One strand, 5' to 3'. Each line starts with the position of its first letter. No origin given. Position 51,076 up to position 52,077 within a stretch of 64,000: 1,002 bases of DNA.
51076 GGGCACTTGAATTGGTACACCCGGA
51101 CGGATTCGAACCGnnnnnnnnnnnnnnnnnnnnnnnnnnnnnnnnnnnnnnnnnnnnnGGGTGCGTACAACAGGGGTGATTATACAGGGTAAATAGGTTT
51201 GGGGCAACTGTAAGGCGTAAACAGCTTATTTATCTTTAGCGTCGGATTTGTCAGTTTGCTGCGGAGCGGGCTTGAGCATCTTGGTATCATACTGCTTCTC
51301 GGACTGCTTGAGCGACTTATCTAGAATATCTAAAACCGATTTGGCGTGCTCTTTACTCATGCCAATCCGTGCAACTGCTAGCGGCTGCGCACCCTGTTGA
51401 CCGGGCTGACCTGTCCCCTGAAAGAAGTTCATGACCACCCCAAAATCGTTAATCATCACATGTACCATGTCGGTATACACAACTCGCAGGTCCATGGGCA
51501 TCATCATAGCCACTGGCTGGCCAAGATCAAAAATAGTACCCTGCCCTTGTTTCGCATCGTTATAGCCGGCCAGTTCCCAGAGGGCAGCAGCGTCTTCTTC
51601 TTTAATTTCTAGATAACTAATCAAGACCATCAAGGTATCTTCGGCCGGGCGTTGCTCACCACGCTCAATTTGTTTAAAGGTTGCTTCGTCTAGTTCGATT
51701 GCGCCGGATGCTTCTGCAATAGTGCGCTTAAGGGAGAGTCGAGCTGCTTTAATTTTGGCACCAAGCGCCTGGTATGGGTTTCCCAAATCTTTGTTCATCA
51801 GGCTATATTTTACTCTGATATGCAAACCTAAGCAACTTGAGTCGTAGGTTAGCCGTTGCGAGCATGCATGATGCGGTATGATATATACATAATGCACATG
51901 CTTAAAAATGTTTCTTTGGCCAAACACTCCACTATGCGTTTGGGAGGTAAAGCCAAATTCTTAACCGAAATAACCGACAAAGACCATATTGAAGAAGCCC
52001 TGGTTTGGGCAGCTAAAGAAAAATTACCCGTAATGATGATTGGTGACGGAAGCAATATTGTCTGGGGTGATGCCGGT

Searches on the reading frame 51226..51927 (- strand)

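Call 24: search_protein_families(library=pfam, proteins=[window:51226-51927:-], max_evalue=0.001)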
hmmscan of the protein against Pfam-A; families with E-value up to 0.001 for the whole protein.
window:51226-51927:- (233 aa): 2 families
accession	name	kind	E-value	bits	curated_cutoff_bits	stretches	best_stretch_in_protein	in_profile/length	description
PF13560.12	HTH_31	-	2.7e-05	24.8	27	1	54-116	1-64/64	Helix-turn-helix domain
PF11950.13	DUF3467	-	3.1e-05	24.4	25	1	145-213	22-87/92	Protein of unknown function (DUF3467)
